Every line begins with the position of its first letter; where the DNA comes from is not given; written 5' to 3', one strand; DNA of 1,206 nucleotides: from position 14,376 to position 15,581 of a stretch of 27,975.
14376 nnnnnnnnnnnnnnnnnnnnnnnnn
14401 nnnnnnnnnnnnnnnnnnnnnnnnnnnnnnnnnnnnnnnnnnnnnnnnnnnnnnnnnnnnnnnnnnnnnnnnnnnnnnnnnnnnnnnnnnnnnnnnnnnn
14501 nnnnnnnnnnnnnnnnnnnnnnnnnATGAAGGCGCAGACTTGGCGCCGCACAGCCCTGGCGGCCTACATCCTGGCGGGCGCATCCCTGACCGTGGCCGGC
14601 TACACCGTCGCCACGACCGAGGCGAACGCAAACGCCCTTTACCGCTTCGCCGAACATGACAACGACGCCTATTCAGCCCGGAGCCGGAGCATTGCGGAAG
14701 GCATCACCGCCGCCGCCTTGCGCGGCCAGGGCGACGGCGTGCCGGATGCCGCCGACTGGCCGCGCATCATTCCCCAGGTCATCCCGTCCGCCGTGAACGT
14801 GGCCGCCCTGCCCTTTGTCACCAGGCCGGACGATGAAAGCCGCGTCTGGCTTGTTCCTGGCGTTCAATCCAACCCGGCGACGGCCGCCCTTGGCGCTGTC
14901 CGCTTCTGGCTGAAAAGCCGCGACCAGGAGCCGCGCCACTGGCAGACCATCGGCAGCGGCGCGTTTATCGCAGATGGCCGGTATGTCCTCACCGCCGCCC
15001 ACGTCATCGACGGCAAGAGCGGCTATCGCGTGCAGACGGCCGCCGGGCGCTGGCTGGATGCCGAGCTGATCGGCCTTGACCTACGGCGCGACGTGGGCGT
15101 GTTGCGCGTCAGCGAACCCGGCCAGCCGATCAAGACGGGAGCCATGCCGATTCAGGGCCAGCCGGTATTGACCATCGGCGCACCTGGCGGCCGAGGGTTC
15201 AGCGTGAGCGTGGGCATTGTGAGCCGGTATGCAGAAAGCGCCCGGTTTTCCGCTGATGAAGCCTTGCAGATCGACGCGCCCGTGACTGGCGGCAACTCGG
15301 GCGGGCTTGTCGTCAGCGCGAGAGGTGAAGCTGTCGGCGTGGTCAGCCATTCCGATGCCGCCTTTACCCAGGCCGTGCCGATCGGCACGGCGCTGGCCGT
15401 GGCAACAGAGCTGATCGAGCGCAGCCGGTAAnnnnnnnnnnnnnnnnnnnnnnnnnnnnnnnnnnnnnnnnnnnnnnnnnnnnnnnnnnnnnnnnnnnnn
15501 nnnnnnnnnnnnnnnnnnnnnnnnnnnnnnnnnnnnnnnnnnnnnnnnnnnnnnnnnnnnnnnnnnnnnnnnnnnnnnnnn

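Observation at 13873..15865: Uncharacterised exported module downstream of the relaxase: orf120, a 73-aa membrane protein, an S1 serine protease and a secreted 112-aa protein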

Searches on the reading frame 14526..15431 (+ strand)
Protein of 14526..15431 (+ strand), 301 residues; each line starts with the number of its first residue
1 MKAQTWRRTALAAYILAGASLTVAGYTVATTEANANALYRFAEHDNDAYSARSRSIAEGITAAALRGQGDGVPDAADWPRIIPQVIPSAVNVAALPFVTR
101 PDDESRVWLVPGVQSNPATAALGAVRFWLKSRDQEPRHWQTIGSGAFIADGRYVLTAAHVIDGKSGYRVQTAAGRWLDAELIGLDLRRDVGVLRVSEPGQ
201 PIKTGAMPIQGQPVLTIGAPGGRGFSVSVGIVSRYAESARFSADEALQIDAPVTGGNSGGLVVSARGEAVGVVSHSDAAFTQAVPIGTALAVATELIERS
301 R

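Call 3: search_protein_families(library=pfam, proteins=[window:14526-15431:+], max_evalue=0.1)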
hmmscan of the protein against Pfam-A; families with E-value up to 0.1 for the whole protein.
window:14526-15431:+ (301 aa): 2 families
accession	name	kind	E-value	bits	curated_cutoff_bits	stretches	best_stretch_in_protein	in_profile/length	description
PF13365.12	Trypsin_2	-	2e-23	84.2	27.6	1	143-272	1-144/144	Trypsin-like peptidase domain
PF00089.32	Trypsin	-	1.1e-08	35.7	20.6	1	142-278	25-200/220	Trypsin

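Call 4: search_protein_families(library=ncbifam, proteins=[window:14526-15431:+], max_evalue=0.1)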
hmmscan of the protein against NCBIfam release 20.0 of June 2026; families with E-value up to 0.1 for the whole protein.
window:14526-15431:+ (301 aa): 12 families
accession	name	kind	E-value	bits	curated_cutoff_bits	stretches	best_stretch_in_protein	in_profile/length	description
TIGR02037.1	degP_htrA_DO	subfamily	2.5e-27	95.9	416.2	1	81-297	6-228/434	Do family serine endopeptidase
TIGR02038.1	protease_degS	equivalog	7.6e-21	74.6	422.95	1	132-296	69-238/351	outer membrane-stress sensor serine endopeptidase DegS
NF008147.1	PRK10898.1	equivalog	8.6e-20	71.2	408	1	129-297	66-240/352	outer membrane-stress sensor serine endopeptidase DegS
NF041521.1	HhoA_HhoB_HtrA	equivalog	3.5e-19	69.3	450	1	133-299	49-226/335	HhoA/HhoB/HtrA family serine endopeptidase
NF033740.0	MarP_fam_protase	equivalog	1.9e-16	60.1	250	1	142-273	212-351/390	MarP family serine protease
NF007526.1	PRK10139.1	equivalog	2.6e-16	59.3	756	1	132-291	82-248/456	serine endoprotease DegQ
NF008189.1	PRK10942.1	equivalog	7.6e-16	57.6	720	1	134-289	106-268/477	serine endoprotease DegP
NF047968.1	SerProtHtrA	equivalog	2e-13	50.5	470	1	136-299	82-259/357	serine protease HtrA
NF053637.1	SerProtHtrAspr2045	equivalog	5.1e-10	38.8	650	1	152-283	117-261/394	serine protease HtrA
NF040960.1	MamE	equivalog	2.1e-09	36.5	800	1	136-273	117-264/659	magnetosome formation protease MamE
NF050055.1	SerProtHtrAMycob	equivalog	1.6e-07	30.6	800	1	141-297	227-407/502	serine protease HtrA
NF040961.1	MamO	equivalog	4.8e-05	21.9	800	1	136-272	97-239/648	magnetosome protein MamO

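Call 9: find_homologous_proteins(query=window:14526-15431:+)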
Query window:14526-15431:+ (301 aa): 905 proteins with E <= 0.001 among 8000 candidates; the best 120 are listed.
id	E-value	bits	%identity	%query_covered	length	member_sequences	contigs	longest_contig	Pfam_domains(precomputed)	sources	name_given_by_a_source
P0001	1.6e-187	640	99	100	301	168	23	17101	PF13365.13,PF00089.33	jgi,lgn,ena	-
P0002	1.8e-173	594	92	100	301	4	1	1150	PF13365.13,PF00089.33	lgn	-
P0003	1.2e-150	519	81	100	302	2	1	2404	PF13365.13,PF00089.33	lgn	-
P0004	1.5e-89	318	53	100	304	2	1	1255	PF13365.13,PF00089.33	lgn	-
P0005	1.1e-71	260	47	100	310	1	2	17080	PF13365.13,PF00089.33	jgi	jgi:serine protease Do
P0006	3.9e-70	254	48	100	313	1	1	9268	PF13365.13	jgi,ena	-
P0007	6.4e-70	254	48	99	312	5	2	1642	PF13365.13,PF00089.33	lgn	-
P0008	1.2e-67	246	49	97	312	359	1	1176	PF13365.13,PF00089.33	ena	-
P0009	4.8e-67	244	47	99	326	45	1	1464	PF13365.13,PF00089.33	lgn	-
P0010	9.7e-67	243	47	96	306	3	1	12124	PF13365.13,PF00089.33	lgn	-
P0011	1.5e-66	243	48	96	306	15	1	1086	PF13365.13,PF00089.33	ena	-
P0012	3.6e-66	241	46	99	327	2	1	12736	PF13365.13,PF00089.33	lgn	-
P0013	4.7e-65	238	48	96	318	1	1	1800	PF13365.13,PF00089.33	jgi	-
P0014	3.4e-64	235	50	73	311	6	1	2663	PF13365.13,PF00089.33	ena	-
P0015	1.4e-63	233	51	72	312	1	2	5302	PF13365.13,PF00089.33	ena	-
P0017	5.2e-63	231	46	99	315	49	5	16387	PF13365.13,PF00089.33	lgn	-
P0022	3.6e-60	222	46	97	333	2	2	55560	PF13365.13,PF00089.33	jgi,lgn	-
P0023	6.6e-60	221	43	98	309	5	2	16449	PF13365.13,PF00089.33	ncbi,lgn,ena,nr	ncbi:serine protease [Salmonella enterica subsp. enterica serovar Newport]|nr:serine protease [Salmo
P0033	1.6e-53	200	43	96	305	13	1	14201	PF13365.13,PF00089.33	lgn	-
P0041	2.4e-32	130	38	75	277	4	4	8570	PF13365.13,PF00089.33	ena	-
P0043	1.4e-17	82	34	55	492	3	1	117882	PF13365.13,PF17820.8,PF00595.30,PF13180.13,PF00089.33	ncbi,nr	ncbi:MAG: serine protease [Paracoccaceae bacterium]|nr:MAG: serine protease [Paracoccaceae bacterium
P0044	8.0e-17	80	37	55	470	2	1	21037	PF13365.13,PF17820.8,PF00595.30,PF13180.13,PF00089.33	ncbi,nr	ncbi:MAG TPA: DegQ family serine endoprotease [Candidatus Methylomirabilis sp.]|nr:DegQ family serin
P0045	1.3e-16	79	36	67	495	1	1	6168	PF14685.15,PF13365.13,PF12812.14,PF17820.8,PF00595.30,PF13180.13,PF00089.33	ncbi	-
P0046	7.6e-16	76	31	70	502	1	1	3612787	PF13365.13,PF17820.8,PF00595.30,PF13180.13,PF00089.33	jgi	jgi:serine protease Do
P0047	1.1e-15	76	35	67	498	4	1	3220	PF14685.15,PF13365.13,PF17820.8,PF00595.30,PF13180.13,PF00089.33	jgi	jgi:serine protease Do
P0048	1.4e-15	75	35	67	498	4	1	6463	PF14685.15,PF13365.13,PF17820.8,PF00595.30,PF13180.13,PF00089.33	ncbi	ncbi:MAG TPA: DegQ family serine endoprotease [Methylomirabilota bacterium]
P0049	1.9e-15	75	32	77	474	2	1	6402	PF13365.13,PF17820.8,PF00595.30,PF13180.13,PF00089.33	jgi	jgi:serine protease Do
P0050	3.6e-15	74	32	74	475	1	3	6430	PF13365.13,PF17820.8,PF00595.30,PF13180.13,PF00089.33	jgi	jgi:serine protease Do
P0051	7.7e-15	73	35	51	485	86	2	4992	PF13365.13,PF13180.13,PF00089.33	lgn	-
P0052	7.9e-15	73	30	75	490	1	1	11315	PF13365.13,PF17820.8,PF00595.30,PF13180.13,PF00089.33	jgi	jgi:serine protease Do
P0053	8.8e-15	73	38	52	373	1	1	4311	PF13365.13,PF17820.8,PF00595.30,PF13180.13,PF00089.33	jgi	jgi:S1-C subfamily serine protease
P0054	1.6e-14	72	36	52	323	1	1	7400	PF13365.13,PF17820.8,PF00595.30,PF13180.13,PF00089.33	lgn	-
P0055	1.7e-14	72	32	54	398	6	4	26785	PF13365.13,PF17820.8,PF00595.30,PF13180.13,PF00089.33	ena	-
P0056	2.5e-14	71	34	67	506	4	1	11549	PF14685.15,PF13365.13,PF17820.8,PF00595.30,PF13180.13,PF00089.33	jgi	jgi:serine protease Do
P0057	2.9e-14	71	34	55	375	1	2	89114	PF13365.13,PF17820.8,PF00595.30,PF13180.13,PF00089.33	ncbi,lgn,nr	ncbi:MAG: trypsin-like serine protease [Proteobacteria bacterium]|nr:PDZ domain-containing protein [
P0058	3.0e-14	71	34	52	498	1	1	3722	PF13365.13,PF17820.8,PF00595.30,PF13180.13,PF00089.33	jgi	jgi:serine protease Do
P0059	3.6e-14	71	34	67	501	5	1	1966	PF14685.15,PF13365.13,PF12812.14,PF17820.8,PF00595.30,PF13180.13,PF00089.33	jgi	jgi:serine protease Do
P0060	3.8e-14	71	35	52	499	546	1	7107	PF13365.13,PF13180.13,PF00089.33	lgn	-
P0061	4.2e-14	71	36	52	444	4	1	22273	PF19805.6,PF14685.15,PF13365.13,PF17820.8,PF00595.30,PF13180.13,PF00089.33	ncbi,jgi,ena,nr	ncbi:MAG TPA: trypsin-like peptidase domain-containing protein [Myxococcales bacterium]|jgi:S1-C sub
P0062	5.1e-14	70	35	52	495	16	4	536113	PF13365.13,PF13180.13,PF00089.33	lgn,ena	-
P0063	6.0e-14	70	35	52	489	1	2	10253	PF13365.13,PF13180.13,PF00089.33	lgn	-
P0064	6.0e-14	70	35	52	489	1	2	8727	PF13365.13,PF13180.13,PF00089.33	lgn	-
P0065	6.6e-14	70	35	52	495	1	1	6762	PF13365.13,PF13180.13,PF00089.33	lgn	-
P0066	7.3e-14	70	35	52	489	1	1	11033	PF13365.13,PF00595.30,PF13180.13,PF00089.33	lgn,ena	-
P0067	1.2e-13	69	35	62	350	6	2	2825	PF13365.13,PF17820.8,PF13180.13,PF00089.33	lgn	-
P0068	1.3e-13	69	31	66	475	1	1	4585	PF14685.15,PF13365.13,PF17820.8,PF00595.30,PF13180.13,PF00089.33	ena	-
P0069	1.5e-13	69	36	57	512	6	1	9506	PF13365.13,PF17820.8,PF00595.30,PF13180.13,PF00089.33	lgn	-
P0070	1.5e-13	69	35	52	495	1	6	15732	PF13365.13,PF13180.13,PF00089.33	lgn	-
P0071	1.5e-13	69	35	52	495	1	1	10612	PF13365.13,PF13180.13,PF00089.33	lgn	-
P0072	1.5e-13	69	38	46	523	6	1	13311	PF14685.15,PF13365.13,PF17820.8,PF00595.30,PF13180.13,PF00089.33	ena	-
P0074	1.9e-13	68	35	52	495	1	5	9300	PF13365.13,PF13180.13,PF00089.33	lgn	-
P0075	1.9e-13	68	35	52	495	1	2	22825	PF13365.13,PF13180.13,PF00089.33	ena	-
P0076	1.9e-13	68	35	52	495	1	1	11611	PF13365.13,PF13180.13,PF00089.33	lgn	-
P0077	1.9e-13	68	35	52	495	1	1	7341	PF13365.13,PF13180.13,PF00089.33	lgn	-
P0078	1.9e-13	68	35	52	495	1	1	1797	PF13365.13,PF13180.13,PF00089.33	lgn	-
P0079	1.9e-13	68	35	52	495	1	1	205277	PF13365.13,PF13180.13,PF00089.33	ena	-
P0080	1.9e-13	68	35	52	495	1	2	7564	PF13365.13,PF13180.13,PF00089.33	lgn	-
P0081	1.9e-13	68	35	52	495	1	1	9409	PF13365.13,PF13180.13,PF00089.33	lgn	-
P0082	2.0e-13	68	35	52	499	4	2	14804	PF13365.13,PF13180.13,PF00089.33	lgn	-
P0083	2.1e-13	68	35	52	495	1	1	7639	PF13365.13,PF13180.13,PF00089.33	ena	-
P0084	2.3e-13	68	33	62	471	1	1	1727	PF14685.15,PF13365.13,PF17820.8,PF00595.30,PF13180.13,PF00089.33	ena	-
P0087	3.4e-13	68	35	52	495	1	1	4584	PF13365.13,PF13180.13,PF00089.33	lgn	-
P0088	3.6e-13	68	33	55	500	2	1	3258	PF13365.13,PF17820.8,PF00595.30,PF13180.13,PF00089.33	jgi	jgi:serine protease Do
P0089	3.7e-13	67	32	54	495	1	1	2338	PF13365.13,PF17820.8,PF00595.30,PF13180.13,PF00089.33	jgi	jgi:serine protease Do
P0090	5.4e-13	67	35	51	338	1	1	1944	PF13365.13,PF17820.8,PF13180.13,PF00089.33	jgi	jgi:S1-C subfamily serine protease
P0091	6.0e-13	67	36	52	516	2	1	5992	PF13365.13,PF00595.30,PF13180.13,PF00089.33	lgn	-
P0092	6.1e-13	67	36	52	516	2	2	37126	PF13365.13,PF00595.30,PF13180.13,PF00089.33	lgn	-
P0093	6.2e-13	67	35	52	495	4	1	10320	PF13365.13,PF13180.13,PF00089.33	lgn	-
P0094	7.1e-13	67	36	52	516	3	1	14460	PF13365.13,PF00595.30,PF13180.13,PF00089.33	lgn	-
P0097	9.6e-13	66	36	53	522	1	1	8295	PF14685.15,PF13365.13,PF17820.8,PF00595.30,PF13180.13,PF00089.33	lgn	-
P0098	1.0e-12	66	38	46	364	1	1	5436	PF13365.13,PF17820.8,PF10459.16,PF00089.33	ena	-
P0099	1.1e-12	66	34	65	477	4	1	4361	PF14685.15,PF13365.13,PF17820.8,PF00595.30,PF13180.13,PF00089.33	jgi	jgi:serine protease Do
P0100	1.4e-12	66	35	52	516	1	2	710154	PF13365.13,PF13180.13,PF00089.33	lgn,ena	-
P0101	1.4e-12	66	30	53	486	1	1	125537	PF14685.15,PF13365.13,PF17820.8,PF00595.30,PF13180.13,PF10459.16,PF00089.33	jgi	jgi:serine protease Do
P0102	1.5e-12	65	35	52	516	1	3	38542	PF13365.13,PF00595.30,PF13180.13,PF00089.33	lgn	-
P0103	1.8e-12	65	38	52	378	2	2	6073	PF13365.13,PF17820.8,PF00595.30,PF13180.13,PF00089.33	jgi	jgi:putative serine protease PepD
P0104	1.8e-12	65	33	51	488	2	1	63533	PF14685.15,PF13365.13,PF17820.8,PF00595.30,PF13180.13,PF00089.33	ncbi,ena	-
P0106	2.5e-12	65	31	50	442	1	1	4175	PF13365.13,PF17820.8,PF00595.30,PF13180.13,PF00089.33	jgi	-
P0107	3.4e-12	64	32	56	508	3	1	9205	PF13365.13,PF13180.13,PF00089.33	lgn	-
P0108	4.2e-12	64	33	52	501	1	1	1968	PF13365.13,PF13180.13,PF00089.33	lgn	-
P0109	4.6e-12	64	37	46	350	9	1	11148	PF13365.13,PF17820.8,PF13180.13,PF00089.33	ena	-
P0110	4.9e-12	64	35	70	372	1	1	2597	PF13365.13,PF17820.8,PF00595.30,PF13180.13,PF00089.33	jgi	jgi:serine protease Do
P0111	5.8e-12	64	34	56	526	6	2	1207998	PF14685.15,PF13365.13,PF12812.14,PF17820.8,PF00595.30,PF13180.13,PF00089.33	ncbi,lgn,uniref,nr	ncbi:Do family serine endopeptidase [Neorhizobium sp. JUb45]|uniref:Do family serine endopeptidase n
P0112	6.7e-12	63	30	65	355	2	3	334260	PF13365.13,PF13180.13,PF00089.33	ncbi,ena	-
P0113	7.4e-12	63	30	55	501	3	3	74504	PF14685.15,PF13365.13,PF12812.14,PF17820.8,PF00595.30,PF13180.13,PF00089.33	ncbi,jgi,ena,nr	ncbi:MAG TPA: DegQ family serine endoprotease [Candidatus Acidoferrales bacterium]|nr:DegQ family se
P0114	7.7e-12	63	33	57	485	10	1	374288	PF13365.13,PF17820.8,PF00595.30,PF13180.13,PF10459.16,PF00089.33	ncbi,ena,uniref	ncbi:DegQ family serine endoprotease [Undibacterium curvum]|uniref:DegQ family serine endoprotease n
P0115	1.2e-11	63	38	43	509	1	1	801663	PF14685.15,PF13365.13,PF17820.8,PF00595.30,PF13180.13,PF00089.33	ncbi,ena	-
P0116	1.2e-11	63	34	49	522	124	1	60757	PF13365.13,PF17820.8,PF13180.13,PF00089.33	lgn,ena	-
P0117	1.4e-11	62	28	61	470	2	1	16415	PF14685.15,PF13365.13,PF17820.8,PF00595.30,PF13180.13,PF00089.33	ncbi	-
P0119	1.6e-11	62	37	56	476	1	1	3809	PF14685.15,PF13365.13,PF17820.8,PF00595.30,PF13180.13,PF00089.33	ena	-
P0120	1.7e-11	62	34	57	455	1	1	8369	PF13365.13,PF17820.8,PF13180.13,PF00089.33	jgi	jgi:S1-C subfamily serine protease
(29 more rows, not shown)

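Call 11: find_encoding_contigs(protein=P0022, flank=10000, max_places=2)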
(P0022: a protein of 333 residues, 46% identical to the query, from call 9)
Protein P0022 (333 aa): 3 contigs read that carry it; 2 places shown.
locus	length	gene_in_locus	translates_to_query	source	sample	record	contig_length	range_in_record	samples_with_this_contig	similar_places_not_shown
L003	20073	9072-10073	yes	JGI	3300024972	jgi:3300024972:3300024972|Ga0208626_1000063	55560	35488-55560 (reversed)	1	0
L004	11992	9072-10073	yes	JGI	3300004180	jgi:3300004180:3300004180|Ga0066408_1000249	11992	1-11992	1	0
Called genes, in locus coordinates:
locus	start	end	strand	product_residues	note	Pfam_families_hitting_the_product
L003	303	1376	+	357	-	-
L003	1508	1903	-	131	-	-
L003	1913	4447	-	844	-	PF02534:T4SS-DNA_transf, PF10412:TrwB_AAD_bind, PF12696:TraG-D_C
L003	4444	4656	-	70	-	PF06412:TraD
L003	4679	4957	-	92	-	PF07820:TraC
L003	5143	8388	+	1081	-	PF03389:MobA_MobL, PF13086:AAA_11 (faint), PF13245:AAA_19, PF13604:AAA_30, PF22232:TraI_hel_assoc_N (weak), PF18335:SH3_13 (faint)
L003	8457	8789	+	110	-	-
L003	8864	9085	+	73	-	-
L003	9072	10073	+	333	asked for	PF00089:Trypsin, PF13365:Trypsin_2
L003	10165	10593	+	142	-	PF01724:DUF29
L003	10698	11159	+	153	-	-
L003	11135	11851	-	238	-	PF20390:DUF6685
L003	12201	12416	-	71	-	-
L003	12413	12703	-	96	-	PF00403:HMA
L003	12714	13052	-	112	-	PF02411:MerT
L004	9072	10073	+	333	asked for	PF00089:Trypsin, PF13365:Trypsin_2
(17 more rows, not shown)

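Call 12: find_encoding_contigs(protein=P0005, flank=10000, max_places=2)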
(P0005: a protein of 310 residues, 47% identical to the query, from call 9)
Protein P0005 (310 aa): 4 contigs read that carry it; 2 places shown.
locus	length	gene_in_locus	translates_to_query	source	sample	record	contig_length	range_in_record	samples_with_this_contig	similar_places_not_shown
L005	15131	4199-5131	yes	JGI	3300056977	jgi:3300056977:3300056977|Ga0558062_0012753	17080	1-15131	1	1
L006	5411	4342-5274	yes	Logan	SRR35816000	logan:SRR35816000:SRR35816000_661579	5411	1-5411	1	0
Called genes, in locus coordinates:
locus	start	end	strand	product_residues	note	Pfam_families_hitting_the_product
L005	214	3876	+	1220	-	PF03389:MobA_MobL, PF13401:AAA_22 (faint), PF01443:Viral_helicase1 (faint), PF13245:AAA_19, PF13604:AAA_30, PF22232:TraI_hel_assoc_N (weak), PF18335:SH3_13 (weak), PF13538:UvrD_C_2 (faint)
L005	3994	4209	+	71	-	-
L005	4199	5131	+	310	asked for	PF00089:Trypsin, PF13365:Trypsin_2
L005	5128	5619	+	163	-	-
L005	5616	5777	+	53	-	-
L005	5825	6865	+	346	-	PF26125:AcrVA2-like (weak)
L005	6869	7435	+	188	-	PF27200:YjaZ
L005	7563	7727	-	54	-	-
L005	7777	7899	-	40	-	-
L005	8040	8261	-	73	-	-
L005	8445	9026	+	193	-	PF00239:Resolvase, PF02796:HTH_7 (weak)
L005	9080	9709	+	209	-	PF00142:Fer4_NifH (weak), PF01656:CbiA, PF02374:ArsA_ATPase (weak), PF06564:CBP_BcsQ (faint), PF07015:VirC1, PF09140:MipZ (weak), PF10609:ParA, PF13614:AAA_31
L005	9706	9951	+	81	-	-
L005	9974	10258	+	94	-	-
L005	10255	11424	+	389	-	PF18974:DUF5710, PF10134:RPA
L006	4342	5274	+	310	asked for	PF00089:Trypsin, PF13365:Trypsin_2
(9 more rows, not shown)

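Call 16: search_dna_similar(query=window:14526-15431:+, collection=plasmids, mode=protein, max_rows=60, rows=spread, max_evalue=1e-20)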
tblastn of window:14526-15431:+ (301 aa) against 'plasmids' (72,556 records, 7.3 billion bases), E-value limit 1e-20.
Records with a match: 57; places in all: 58; records where one place covers at least 80% of the query: 54.
Best place of each record, by identity: >=99% 10; 95-99% 8; <60% 39.
By first word of the organism name: Pseudomonas 15; Escherichia 9; Xanthomonas 7; Aeromonas 6; Achromobacter 3; Burkholderia 3; Raoultella 2; Enterobacter 2; Corynebacterium 2; Alcaligenes 1; and 7 more.
By predicted mobility (MOB-suite, as given by PLSDB): conjugative 46; mobilizable 9; non-mobilizable 2.
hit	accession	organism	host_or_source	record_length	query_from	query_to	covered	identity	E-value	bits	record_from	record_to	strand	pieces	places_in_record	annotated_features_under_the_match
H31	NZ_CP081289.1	Pseudomonas aeruginosa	Homo sapiens,cell culture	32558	1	301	100%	100.0%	0e+0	595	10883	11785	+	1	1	serine protease | hypothetical protein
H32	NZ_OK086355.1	Pseudomonas aeruginosa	-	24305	1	301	100%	100.0%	0e+0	595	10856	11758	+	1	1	serine protease | hypothetical protein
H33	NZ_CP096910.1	Pseudomonas aeruginosa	Homo sapiens,Sputum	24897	1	301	100%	100.0%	0e+0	595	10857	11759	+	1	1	serine protease | hypothetical protein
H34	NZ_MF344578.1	Pseudomonas aeruginosa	-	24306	1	301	100%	100.0%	0e+0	595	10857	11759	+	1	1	serine protease | hypothetical protein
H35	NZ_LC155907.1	Achromobacter xylosoxidans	-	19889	1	301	100%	100.0%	0e+0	595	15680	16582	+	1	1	serine protease | hypothetical protein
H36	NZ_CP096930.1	Pseudomonas aeruginosa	Homo sapiens,broncholveolr lvge fluid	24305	1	301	100%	100.0%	0e+0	595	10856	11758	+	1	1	serine protease | hypothetical protein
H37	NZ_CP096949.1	Pseudomonas aeruginosa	Homo sapiens,broncholveolr lvge fluid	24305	1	301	100%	100.0%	0e+0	595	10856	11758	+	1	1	serine protease | hypothetical protein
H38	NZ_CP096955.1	Pseudomonas aeruginosa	Homo sapiens,Airway lavage fluid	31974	1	301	100%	100.0%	0e+0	593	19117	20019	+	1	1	serine protease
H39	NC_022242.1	Achromobacter denitrificans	-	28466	1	301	100%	99.3%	0e+0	590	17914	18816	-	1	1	serine protease | hypothetical protein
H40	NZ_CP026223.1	Aeromonas sp. ASNIH3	-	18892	1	301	100%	98.7%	0e+0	588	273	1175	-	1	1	serine protease | hypothetical protein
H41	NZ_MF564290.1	Pseudomonas putida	-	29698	1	301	100%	98.7%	0e+0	588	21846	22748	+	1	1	serine protease | hypothetical protein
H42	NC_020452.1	Pseudomonas aeruginosa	blood culture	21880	1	301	100%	98.7%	0e+0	586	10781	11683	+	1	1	serine protease | hypothetical protein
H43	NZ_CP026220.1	Aeromonas sp. ASNIH4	-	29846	1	301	100%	98.3%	0e+0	589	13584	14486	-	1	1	serine protease | hypothetical protein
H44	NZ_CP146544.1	Raoultella ornithinolytica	-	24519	1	301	100%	95.7%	2e-154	571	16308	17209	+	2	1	hypothetical protein (x2) | serine protease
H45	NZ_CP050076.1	Enterobacter kobei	cell culture,water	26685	1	301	100%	95.7%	0e+0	569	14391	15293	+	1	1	serine protease | hypothetical protein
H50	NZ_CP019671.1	Burkholderia cenocepacia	Homo sapiens,sputum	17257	4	293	96%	48.4%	1e-67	235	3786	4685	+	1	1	S1C family serine protease | hypothetical protein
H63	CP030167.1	Xanthomonas citri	Punica granatum,Microbe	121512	2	300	99%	43.8%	1e-54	197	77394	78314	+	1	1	serine protease | hypothetical protein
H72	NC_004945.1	Corynebacterium glutamicum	-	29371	11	296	95%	40.2%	6e-43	164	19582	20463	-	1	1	serine protease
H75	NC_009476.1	Aeromonas bestiarum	river sediment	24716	23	296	91%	39.1%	7e-38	149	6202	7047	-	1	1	serine protease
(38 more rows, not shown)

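Call 18: get_annotated_region(hit=H50, flank=9000)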
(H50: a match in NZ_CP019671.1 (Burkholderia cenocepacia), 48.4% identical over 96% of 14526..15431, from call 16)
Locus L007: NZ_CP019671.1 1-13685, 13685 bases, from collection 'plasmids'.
description: Burkholderia cenocepacia strain VC12308 plasmid unnamed, complete sequence
organism: Burkholderia cenocepacia (NCBI taxid 95486)
taxonomy: Bacteria; Pseudomonadota; Betaproteobacteria; Burkholderiales; Burkholderiaceae; Burkholderia; Burkholderia cenocepacia
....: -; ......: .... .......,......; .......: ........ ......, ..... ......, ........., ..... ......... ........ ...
typing (MOB-suite, as given by PLSDB): mobilizable; relaxase MOBQ
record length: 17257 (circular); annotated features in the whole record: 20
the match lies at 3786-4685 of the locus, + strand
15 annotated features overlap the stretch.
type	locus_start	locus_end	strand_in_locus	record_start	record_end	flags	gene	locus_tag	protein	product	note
CDS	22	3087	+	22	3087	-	traA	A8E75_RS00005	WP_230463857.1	Ti-type conjugative transfer relaxase TraA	-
CDS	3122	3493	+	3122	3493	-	-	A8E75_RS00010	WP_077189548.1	hypothetical protein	-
CDS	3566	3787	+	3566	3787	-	-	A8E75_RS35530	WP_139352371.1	hypothetical protein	-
CDS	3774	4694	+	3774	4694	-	-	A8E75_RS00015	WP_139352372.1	S1C family serine protease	-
CDS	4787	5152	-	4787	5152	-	-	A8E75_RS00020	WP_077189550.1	transcriptional regulator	-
CDS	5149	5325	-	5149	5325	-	-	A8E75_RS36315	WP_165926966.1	hypothetical protein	-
CDS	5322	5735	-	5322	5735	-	-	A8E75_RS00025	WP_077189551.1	very short patch repair endonuclease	-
CDS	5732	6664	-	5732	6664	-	-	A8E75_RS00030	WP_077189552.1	DUF4928 family protein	-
CDS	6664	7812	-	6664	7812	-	-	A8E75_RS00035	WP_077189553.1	DNA cytosine methyltransferase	GO:0006304 - DNA modification [Evidence IEA]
CDS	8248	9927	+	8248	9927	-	-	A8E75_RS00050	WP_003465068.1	DDE-type integrase/transposase/recombinase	GO:0015074 - DNA integration [Evidence IEA]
CDS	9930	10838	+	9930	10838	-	-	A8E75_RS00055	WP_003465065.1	TniB family NTP-binding protein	-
CDS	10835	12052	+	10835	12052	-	-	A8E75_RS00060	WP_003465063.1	TniQ family protein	-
CDS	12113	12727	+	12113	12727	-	-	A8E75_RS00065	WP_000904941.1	recombinase family protein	GO:0006310 - DNA recombination [Evidence IEA]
predicted_resistance_gene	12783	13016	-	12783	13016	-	merE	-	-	broad-spectrum mercury transporter MerE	predicted by amrfinderplus; class MERCURY; identity 97.44%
CDS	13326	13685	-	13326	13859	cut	-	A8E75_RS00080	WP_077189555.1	peroxidase-related enzyme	-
